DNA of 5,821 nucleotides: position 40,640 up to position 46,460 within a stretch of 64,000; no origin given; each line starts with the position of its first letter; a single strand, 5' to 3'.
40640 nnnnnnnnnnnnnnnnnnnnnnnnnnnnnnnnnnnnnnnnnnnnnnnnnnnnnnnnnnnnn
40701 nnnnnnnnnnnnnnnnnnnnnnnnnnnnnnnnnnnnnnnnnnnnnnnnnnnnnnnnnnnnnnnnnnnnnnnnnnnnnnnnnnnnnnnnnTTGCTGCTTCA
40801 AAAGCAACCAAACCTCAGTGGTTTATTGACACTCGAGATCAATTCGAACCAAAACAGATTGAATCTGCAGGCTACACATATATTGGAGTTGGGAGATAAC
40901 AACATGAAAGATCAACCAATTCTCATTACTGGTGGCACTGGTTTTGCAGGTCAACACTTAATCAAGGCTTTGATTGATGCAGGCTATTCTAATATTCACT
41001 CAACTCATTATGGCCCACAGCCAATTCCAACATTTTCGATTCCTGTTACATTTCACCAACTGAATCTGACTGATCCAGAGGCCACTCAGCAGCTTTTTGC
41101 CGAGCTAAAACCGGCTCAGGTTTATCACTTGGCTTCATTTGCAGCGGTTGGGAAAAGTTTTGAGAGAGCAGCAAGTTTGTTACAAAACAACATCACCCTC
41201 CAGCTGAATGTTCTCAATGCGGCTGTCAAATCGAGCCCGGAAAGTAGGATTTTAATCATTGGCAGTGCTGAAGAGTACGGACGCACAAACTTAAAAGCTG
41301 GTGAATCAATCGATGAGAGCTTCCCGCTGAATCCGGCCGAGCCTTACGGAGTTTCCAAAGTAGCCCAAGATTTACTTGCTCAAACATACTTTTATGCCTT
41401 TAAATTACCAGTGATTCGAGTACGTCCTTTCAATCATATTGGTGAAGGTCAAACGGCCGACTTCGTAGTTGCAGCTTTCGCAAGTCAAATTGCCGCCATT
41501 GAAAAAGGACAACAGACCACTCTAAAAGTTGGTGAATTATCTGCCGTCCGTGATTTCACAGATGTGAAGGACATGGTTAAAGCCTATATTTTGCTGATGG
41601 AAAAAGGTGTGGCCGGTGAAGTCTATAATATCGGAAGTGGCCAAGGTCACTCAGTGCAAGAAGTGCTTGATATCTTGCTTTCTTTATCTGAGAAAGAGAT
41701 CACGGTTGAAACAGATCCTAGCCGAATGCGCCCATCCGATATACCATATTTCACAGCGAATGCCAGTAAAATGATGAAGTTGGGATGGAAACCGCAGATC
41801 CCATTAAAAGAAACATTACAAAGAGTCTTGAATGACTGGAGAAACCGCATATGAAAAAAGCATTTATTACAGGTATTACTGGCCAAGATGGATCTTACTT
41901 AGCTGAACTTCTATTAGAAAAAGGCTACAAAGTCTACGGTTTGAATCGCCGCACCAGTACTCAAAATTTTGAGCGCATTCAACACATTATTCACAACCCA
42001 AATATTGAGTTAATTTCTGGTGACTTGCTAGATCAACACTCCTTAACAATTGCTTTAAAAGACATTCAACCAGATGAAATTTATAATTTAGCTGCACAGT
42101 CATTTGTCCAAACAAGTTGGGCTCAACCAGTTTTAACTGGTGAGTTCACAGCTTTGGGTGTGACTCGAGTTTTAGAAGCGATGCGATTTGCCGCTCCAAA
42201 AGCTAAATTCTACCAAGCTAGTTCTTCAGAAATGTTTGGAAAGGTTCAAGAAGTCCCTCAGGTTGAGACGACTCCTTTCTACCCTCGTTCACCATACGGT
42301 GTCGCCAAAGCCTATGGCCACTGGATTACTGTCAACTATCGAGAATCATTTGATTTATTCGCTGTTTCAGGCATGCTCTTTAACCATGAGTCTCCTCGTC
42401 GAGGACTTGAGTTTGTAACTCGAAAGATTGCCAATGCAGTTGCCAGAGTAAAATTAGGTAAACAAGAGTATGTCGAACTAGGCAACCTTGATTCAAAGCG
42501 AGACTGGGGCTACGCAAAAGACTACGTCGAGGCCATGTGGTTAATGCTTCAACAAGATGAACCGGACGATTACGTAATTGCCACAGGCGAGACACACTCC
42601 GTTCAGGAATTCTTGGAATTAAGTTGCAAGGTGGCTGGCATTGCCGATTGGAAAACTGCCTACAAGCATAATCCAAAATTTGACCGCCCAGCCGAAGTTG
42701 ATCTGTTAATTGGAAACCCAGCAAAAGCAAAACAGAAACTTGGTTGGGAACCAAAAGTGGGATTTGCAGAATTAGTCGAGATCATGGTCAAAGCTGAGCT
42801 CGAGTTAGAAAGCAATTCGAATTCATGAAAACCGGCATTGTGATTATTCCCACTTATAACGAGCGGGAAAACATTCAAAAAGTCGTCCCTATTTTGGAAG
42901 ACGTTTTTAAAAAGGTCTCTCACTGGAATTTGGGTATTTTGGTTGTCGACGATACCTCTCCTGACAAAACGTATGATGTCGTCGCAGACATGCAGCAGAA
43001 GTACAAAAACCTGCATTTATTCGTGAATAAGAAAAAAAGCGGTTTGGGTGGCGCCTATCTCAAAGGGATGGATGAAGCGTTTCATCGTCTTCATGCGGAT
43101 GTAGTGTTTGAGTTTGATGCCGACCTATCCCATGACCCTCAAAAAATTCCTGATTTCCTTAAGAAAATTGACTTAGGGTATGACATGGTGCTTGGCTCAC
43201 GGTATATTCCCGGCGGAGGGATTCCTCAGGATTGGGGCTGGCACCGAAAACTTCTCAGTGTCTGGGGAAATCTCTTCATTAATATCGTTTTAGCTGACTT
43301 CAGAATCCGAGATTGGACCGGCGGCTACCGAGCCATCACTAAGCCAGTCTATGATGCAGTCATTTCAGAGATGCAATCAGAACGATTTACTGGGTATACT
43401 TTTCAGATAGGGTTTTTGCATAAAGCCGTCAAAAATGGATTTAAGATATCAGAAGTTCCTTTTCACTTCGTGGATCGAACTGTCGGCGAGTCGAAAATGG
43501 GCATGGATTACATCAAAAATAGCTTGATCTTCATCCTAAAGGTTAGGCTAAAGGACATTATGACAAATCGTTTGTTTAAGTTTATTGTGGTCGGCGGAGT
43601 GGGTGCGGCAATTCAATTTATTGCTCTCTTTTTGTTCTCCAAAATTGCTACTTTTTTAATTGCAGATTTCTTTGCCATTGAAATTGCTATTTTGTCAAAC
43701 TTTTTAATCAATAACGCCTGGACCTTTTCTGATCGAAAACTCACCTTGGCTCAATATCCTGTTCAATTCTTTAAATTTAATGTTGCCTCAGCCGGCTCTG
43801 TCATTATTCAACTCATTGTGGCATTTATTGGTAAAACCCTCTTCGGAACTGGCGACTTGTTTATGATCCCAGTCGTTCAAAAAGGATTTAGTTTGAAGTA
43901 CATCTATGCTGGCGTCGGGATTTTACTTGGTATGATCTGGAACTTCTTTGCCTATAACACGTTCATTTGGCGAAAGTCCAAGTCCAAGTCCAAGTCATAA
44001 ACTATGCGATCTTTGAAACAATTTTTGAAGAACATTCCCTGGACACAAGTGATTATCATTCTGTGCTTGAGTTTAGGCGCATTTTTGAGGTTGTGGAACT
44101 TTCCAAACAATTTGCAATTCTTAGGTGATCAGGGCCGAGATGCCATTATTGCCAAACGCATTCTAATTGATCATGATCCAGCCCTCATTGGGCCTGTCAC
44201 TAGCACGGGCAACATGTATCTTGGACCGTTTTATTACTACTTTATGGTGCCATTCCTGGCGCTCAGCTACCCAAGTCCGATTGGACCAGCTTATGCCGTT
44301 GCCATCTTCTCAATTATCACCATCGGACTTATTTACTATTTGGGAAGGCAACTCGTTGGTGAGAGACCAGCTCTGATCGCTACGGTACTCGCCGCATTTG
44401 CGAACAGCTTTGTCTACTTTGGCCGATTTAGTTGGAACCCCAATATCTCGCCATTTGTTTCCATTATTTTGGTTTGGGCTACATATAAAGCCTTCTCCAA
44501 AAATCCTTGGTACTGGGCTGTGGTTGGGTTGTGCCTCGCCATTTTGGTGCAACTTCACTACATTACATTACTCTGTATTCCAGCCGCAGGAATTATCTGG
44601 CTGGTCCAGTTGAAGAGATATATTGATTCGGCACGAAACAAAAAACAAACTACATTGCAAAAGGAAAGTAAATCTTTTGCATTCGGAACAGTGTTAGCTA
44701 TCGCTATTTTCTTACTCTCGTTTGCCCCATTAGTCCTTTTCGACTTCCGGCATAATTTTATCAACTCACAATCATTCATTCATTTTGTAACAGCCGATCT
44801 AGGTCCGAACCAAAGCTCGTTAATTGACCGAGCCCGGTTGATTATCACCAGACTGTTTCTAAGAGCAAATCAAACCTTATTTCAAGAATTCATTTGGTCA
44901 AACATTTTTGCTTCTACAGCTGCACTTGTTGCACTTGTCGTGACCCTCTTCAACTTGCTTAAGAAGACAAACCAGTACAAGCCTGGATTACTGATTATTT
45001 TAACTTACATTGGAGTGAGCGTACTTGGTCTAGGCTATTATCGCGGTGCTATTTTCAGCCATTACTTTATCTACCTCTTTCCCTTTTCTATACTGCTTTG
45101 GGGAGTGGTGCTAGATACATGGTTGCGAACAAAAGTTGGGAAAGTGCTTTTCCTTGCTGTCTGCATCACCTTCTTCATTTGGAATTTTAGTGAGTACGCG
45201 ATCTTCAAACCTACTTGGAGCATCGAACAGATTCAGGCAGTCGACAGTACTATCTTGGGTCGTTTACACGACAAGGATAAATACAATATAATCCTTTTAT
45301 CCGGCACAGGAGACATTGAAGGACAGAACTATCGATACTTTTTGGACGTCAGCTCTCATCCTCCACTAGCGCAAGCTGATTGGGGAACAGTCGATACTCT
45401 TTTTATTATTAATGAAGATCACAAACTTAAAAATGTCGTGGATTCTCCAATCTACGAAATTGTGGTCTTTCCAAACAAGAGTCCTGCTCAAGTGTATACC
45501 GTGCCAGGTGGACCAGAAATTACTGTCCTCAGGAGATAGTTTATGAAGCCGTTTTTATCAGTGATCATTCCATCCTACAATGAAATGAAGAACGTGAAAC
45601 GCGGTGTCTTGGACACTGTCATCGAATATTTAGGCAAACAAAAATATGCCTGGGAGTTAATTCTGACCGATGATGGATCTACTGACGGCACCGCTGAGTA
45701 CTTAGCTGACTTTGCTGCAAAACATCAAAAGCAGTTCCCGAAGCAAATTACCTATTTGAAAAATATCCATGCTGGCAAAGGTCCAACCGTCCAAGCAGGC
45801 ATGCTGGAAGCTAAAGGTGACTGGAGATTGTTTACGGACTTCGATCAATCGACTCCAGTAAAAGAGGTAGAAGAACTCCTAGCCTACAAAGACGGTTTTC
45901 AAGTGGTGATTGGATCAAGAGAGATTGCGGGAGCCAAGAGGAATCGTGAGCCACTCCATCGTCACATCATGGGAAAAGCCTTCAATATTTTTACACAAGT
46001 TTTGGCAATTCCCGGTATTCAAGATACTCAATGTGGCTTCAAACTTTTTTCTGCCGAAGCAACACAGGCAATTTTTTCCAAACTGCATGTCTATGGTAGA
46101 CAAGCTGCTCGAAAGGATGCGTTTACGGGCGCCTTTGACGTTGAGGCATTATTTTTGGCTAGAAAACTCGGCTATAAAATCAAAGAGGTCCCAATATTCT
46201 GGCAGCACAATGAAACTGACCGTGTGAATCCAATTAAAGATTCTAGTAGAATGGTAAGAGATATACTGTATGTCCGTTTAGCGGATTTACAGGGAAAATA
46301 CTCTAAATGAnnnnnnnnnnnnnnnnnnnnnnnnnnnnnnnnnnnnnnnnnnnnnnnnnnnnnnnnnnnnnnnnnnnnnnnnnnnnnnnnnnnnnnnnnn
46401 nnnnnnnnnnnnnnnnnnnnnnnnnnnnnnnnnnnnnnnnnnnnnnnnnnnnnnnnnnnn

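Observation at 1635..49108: Extreme expansion of GT-C-type polytopic membrane glycosyltransferases (about 15 genes, seven PMT_2/ArnT-like)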

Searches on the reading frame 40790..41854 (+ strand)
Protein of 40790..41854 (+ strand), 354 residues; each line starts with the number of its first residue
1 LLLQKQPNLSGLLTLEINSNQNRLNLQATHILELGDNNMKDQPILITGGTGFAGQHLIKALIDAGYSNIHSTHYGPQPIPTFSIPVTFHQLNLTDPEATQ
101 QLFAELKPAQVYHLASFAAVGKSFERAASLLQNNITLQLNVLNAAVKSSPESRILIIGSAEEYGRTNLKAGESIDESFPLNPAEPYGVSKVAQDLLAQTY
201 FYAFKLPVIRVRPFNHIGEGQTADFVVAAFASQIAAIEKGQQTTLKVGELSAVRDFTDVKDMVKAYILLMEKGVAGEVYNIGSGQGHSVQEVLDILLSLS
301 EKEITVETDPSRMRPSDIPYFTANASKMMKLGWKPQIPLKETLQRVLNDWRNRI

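Call 6: search_protein_families(library=pfam, proteins=[window:40790-41854:+], max_evalue=0.01)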
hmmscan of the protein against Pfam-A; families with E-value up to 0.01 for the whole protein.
window:40790-41854:+ (354 aa): 6 families
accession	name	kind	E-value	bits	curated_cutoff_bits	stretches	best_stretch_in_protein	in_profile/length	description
PF16363.11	GDP_Man_Dehyd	-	7.2e-61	206.9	27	1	45-345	1-331/332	GDP-mannose 4,6 dehydratase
PF01370.27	Epimerase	-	1.5e-54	185.4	20.9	1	44-282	1-240/240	NAD dependent epimerase/dehydratase family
PF04321.23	RmlD_sub_bind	-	1.6e-07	31.2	27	1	44-145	3-89/287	RmlD substrate binding domain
PF02719.21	Polysacc_synt_2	-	1.9e-07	31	20.2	1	44-156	1-126/293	Polysaccharide biosynthesis protein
PF01073.25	3Beta_HSD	-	1.2e-06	28.2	22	1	45-269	1-228/280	3-beta hydroxysteroid dehydrogenase/isomerase family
PF07993.18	NAD_binding_4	-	0.001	18.8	20.1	0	46-64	1-19/258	Male sterility protein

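Call 60: search_protein_families(library=ncbifam, proteins=[window:40790-41854:+], max_evalue=1e-8)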
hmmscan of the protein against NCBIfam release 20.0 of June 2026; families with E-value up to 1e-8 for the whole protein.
window:40790-41854:+ (354 aa): 16 families
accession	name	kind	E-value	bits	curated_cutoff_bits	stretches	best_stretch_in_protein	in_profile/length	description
TIGR04180.1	EDH_00030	hypoth_equivalog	6.9e-44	150.1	475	1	44-336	1-295/297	NAD-dependent 4,6-dehydratase LegB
TIGR01181.1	dTDP_gluc_dehyt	equivalog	2.2e-39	135.5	365.1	1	44-348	2-309/321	dTDP-glucose 4,6-dehydratase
TIGR01179.1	galE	equivalog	4.7e-36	124.3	262.3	1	44-352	2-326/332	UDP-glucose 4-epimerase GalE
TIGR01472.1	gmd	equivalog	1.5e-26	93.4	415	1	86-347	56-335/342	GDP-mannose 4,6-dehydratase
NF047922.1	GDPFucSynFcl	equivalog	6.7e-23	81.6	500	1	88-348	34-299/308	GDP-L-fucose synthase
TIGR02197.1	heptose_epim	equivalog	2.6e-22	79.4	274.6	1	44-348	1-311/316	ADP-glyceromanno-heptose 6-epimerase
TIGR02622.1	CDP_4_6_dhtase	equivalog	2.5e-21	76.2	278.45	1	40-351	3-331/352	CDP-glucose 4,6-dehydratase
NF007956.0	PRK10675.1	subfamily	1e-17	64.3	394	1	44-345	3-324/338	UDP-glucose 4-epimerase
NF007490.0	PRK10084.1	subfamily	2.7e-16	59.5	649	1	44-347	3-331/361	dTDP-glucose 4,6-dehydratase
NF007582.0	PRK10217.1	equivalog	2.8e-16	59.5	698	1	43-301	3-271/355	dTDP-glucose 4,6-dehydratase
NF008360.0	PRK11150.1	equivalog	6.2e-14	51.9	452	1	44-333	2-288/310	ADP-glyceromanno-heptose 6-epimerase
NF043036.1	ErythonDh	equivalog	1.1e-11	44.6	325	1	44-213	3-183/321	D-erythronate dehydrogenase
NF041015.1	UDPsulfquin_syn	equivalog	1.4e-10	40.7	575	0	85-173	67-158/384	UDP-sulfoquinovose synthase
TIGR03466.1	HpnA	hypoth_equivalog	1.1e-09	37.6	367.65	1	44-302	3-248/327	hopanoid-associated sugar epimerase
NF011728.1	PRK15181.1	equivalog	2.7e-09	36.5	760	1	110-348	93-335/348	Vi polysaccharide biosynthesis UDP-N-acetylglucosaminuronic acid C-4 epimerase TviC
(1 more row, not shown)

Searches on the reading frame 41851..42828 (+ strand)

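Call 6: search_protein_families(library=pfam, proteins=[window:41851-42828:+], max_evalue=0.01)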
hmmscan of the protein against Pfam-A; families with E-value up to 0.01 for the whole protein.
window:41851-42828:+ (325 aa): 5 families
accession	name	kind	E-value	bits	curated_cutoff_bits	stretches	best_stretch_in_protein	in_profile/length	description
PF16363.11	GDP_Man_Dehyd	-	8.9e-136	453.1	27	1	5-312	1-332/332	GDP-mannose 4,6 dehydratase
PF01370.27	Epimerase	-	1.4e-73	247.7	20.9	1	5-244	2-240/240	NAD dependent epimerase/dehydratase family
PF04321.23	RmlD_sub_bind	-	7.1e-09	35.6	27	1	4-172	3-148/287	RmlD substrate binding domain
PF05368.20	NmrA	-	2.1e-06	28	27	1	3-71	4-69/298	NmrA-like family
PF13460.12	NAD_binding_10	-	0.00033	21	27.2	1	8-72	1-61/184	NAD(P)H-binding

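Call 78: search_protein_families(library=ncbifam, proteins=[window:41851-42828:+], max_evalue=1e-30)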
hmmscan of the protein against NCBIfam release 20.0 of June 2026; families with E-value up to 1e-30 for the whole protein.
window:41851-42828:+ (325 aa): 3 families
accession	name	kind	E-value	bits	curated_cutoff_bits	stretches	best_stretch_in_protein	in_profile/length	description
TIGR01472.1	gmd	equivalog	4.5e-131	437.1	415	1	2-318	1-340/342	GDP-mannose 4,6-dehydratase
TIGR01181.1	dTDP_gluc_dehyt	equivalog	7.5e-32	110.7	365.1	1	4-314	2-309/321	dTDP-glucose 4,6-dehydratase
TIGR04180.1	EDH_00030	hypoth_equivalog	8.3e-31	107.1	475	1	5-303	2-296/297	NAD-dependent 4,6-dehydratase LegB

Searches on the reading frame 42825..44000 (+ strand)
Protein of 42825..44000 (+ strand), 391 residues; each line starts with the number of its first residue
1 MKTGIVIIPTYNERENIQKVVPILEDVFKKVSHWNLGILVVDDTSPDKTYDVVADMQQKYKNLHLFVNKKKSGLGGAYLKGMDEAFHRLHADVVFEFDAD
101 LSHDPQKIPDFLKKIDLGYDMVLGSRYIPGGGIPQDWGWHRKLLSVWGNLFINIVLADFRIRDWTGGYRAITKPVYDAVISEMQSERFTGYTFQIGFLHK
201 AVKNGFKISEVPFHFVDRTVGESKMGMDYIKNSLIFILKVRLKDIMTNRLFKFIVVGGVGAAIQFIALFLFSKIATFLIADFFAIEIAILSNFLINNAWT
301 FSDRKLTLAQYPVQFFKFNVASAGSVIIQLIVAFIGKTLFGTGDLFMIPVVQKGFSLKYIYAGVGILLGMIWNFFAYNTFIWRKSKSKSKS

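Call 6: search_protein_families(library=pfam, proteins=[window:42825-44000:+], max_evalue=0.01)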
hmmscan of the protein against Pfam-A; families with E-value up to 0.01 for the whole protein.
window:42825-44000:+ (391 aa): 4 families
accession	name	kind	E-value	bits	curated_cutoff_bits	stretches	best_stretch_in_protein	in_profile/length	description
PF00535.33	Glycos_transf_2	-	8.9e-25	88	23.3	1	6-140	2-129/168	Glycosyl transferase family 2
PF04138.20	GtrA_DPMS_TM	-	3.2e-15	56.8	26.1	1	252-382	1-117/117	GtrA/DPMS, transmembrane domain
PF10111.15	Glyco_tranf_2_2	-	0.0022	18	27.3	1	6-113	2-104/276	Glycosyltransferase like family 2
PF13641.12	Glyco_tranf_2_3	-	0.0047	17.4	27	1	6-122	5-119/230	Glycosyltransferase like family 2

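Call 14: search_protein_families(library=ncbifam, proteins=[window:42825-44000:+], max_evalue=1)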
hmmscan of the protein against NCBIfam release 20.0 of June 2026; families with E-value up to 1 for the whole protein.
window:42825-44000:+ (391 aa): 22 families
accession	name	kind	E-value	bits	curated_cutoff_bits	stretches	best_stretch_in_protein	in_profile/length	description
NF047588.1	GlcsyltransPgfSStrep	equivalog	4.7e-19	68.7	500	1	6-279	5-253/308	glycosyltransferase PgfS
TIGR04182.1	glyco_TIGR04182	equivalog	6.6e-17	61.8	325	1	6-265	4-239/293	S-layer glycoprotein N-glycosyltransferase AglJ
NF007986.1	PRK10714.1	equivalog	6.8e-14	51.6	529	1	5-271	9-252/316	undecaprenyl-phosphate 4-deoxy-4-formamido-L-arabinose transferase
NF041391.1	DPhHxTase_Halo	equivalog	1.2e-11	44.1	375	1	10-225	3-192/213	dolichyl-phosphate hexose transferase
NF058614.1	PPMAGASynPpgS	equivalog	3e-09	36.6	370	1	6-216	4-197/226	polyprenyl-phospho-N-acetylgalactosaminyl synthase PpgS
NF050050.1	ProtGlycPglI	equivalog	4.6e-09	36.1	500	1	6-128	6-121/306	GalNAc(5)-diNAcBac-PP-undecaprenol beta-1,3-glucosyltransferase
NF038302.1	EPS_HpsE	equivalog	7.2e-08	31.8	300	1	6-85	5-85/307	hormogonium polysaccharide biosynthesis glycosyltransferase HpsE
TIGR03937.1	PgaC_IcaA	equivalog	4.8e-07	29.1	422.3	1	6-102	49-137/407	poly-beta-1,6-N-acetyl-D-glucosamine synthase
NF047683.1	TeichurnBiosyTuaG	equivalog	2.7e-06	27.2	400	1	6-107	10-103/252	teichuronic acid biosynthesis protein TuaG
TIGR03469.1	HpnB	hypoth_equivalog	3e-06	26.5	379.25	1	6-116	48-161/386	hopene-associated glycosyltransferase HpnB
NF041875.1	EPS_EpsD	equivalog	6.3e-06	25.8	370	1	6-112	3-101/325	exopolysaccharide biosynthesis glycosyltransferase EpsD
TIGR04283.1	glyco_like_mftF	equivalog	7.2e-06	25.7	182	1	6-95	3-85/221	TIGR04283 family arsenosugar biosynthesis glycosyltransferase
NF045692.1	OglycostaseCruG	equivalog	5.3e-05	22.3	600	1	5-122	44-160/386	2'-O-glycosyltransferase CruG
NF007482.0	PRK10073.1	equivalog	0.00016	20.8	423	1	6-86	10-85/334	glycosyltransferase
TIGR03111.1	glyc2_xrt_Gpos1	hypoth_equivalog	0.00025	20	363.95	1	6-106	53-147/439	TIGR03111 family XrtG-associated glycosyltransferase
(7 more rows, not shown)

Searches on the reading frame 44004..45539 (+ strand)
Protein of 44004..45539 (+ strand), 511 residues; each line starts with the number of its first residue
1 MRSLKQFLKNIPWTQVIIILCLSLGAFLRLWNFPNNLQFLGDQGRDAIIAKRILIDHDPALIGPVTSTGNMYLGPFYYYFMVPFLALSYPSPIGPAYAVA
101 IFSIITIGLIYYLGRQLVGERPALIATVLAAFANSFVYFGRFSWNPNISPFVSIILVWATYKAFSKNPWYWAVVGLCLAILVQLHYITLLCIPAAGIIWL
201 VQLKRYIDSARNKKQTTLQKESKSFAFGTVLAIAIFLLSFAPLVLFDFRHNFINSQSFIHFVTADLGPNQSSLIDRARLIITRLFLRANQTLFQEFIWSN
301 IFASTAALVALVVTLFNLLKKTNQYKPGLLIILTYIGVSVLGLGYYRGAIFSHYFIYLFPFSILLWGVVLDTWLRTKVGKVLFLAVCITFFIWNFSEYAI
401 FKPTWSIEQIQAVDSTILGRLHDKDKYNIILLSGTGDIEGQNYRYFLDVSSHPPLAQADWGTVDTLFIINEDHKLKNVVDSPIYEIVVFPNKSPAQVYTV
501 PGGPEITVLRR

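Call 6: search_protein_families(library=pfam, proteins=[window:44004-45539:+], max_evalue=0.01)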
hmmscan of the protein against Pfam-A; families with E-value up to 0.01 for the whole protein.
window:44004-45539:+ (511 aa): 1 family
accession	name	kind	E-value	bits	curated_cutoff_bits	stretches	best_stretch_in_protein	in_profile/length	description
PF13231.12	PMT_2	-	2.3e-08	34.9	26.1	1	75-203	4-132/160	Dolichyl-phosphate-mannose-protein mannosyltransferase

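Call 14: search_protein_families(library=ncbifam, proteins=[window:44004-45539:+], max_evalue=1)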
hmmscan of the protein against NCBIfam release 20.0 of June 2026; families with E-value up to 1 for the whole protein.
window:44004-45539:+ (511 aa): 2 families
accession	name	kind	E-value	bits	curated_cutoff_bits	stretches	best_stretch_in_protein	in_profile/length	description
TIGR03663.1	TIGR03663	subfamily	2.9e-07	29.8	126.25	1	71-270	49-239/435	flippase activity-associated protein Agl23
TIGR04154.1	archaeo_STT3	subfamily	0.017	13.4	450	1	96-135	99-138/831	oligosaccharyl transferase, archaeosortase A system-associated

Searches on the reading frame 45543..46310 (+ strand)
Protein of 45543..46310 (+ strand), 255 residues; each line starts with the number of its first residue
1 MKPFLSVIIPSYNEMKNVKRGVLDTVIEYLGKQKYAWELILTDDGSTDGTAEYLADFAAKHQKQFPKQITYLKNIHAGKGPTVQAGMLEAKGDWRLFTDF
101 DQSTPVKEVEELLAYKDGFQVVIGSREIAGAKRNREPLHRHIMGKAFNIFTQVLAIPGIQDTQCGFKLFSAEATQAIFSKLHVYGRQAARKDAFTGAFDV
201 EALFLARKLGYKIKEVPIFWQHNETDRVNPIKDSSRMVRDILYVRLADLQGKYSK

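Call 6: search_protein_families(library=pfam, proteins=[window:45543-46310:+], max_evalue=0.01)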
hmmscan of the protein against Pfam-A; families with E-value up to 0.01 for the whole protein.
window:45543-46310:+ (255 aa): 2 families
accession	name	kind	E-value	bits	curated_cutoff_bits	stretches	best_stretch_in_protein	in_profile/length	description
PF00535.33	Glycos_transf_2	-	3.4e-22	79.6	23.3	1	6-177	1-167/168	Glycosyl transferase family 2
PF10111.15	Glyco_tranf_2_2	-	0.0017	18.3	27.3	1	6-110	1-100/276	Glycosyltransferase like family 2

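Call 14: search_protein_families(library=ncbifam, proteins=[window:45543-46310:+], max_evalue=1)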
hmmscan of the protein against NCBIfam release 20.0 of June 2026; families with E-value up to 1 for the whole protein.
window:45543-46310:+ (255 aa): 19 families
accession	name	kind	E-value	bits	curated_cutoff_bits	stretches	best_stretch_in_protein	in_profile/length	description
NF047588.1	GlcsyltransPgfSStrep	equivalog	9e-18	64.5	500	1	5-186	3-175/308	glycosyltransferase PgfS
NF041875.1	EPS_EpsD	equivalog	2e-12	47.2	370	1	5-150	1-139/325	exopolysaccharide biosynthesis glycosyltransferase EpsD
NF007986.1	PRK10714.1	equivalog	1.4e-11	44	529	1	5-170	8-165/316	undecaprenyl-phosphate 4-deoxy-4-formamido-L-arabinose transferase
NF007482.0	PRK10073.1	equivalog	1.2e-10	40.9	423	1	3-113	6-107/334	glycosyltransferase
NF038302.1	EPS_HpsE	equivalog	2.1e-10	40.1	300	1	5-105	3-100/307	hormogonium polysaccharide biosynthesis glycosyltransferase HpsE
TIGR03937.1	PgaC_IcaA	equivalog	1e-09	37.9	422.3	1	3-99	45-133/407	poly-beta-1,6-N-acetyl-D-glucosamine synthase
NF050050.1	ProtGlycPglI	equivalog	2.5e-09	37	500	1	2-127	1-120/306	GalNAc(5)-diNAcBac-PP-undecaprenol beta-1,3-glucosyltransferase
TIGR04283.1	glyco_like_mftF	equivalog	2.6e-09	37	182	1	5-110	1-91/221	TIGR04283 family arsenosugar biosynthesis glycosyltransferase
NF041391.1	DPhHxTase_Halo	equivalog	4.5e-09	35.6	375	1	11-245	3-209/213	dolichyl-phosphate hexose transferase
NF010496.0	PRK13915.1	equivalog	1.4e-08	34.2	262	1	5-105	33-130/307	glucosyl-3-phosphoglycerate synthase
NF047683.1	TeichurnBiosyTuaG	equivalog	1.6e-08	34.5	400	1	2-114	5-109/252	teichuronic acid biosynthesis protein TuaG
TIGR03469.1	HpnB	hypoth_equivalog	1.5e-06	27.5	379.25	1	3-115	44-159/386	hopene-associated glycosyltransferase HpnB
NF053739.1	GlytfEpsEBac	equivalog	5.9e-06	25.5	450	1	5-103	3-94/265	glycosyltransferase EpsE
NF058614.1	PPMAGASynPpgS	equivalog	7.5e-06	25.5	370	1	7-174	4-162/226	polyprenyl-phospho-N-acetylgalactosaminyl synthase PpgS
TIGR04182.1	glyco_TIGR04182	equivalog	8.9e-06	25.3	325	1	6-241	3-214/293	S-layer glycoprotein N-glycosyltransferase AglJ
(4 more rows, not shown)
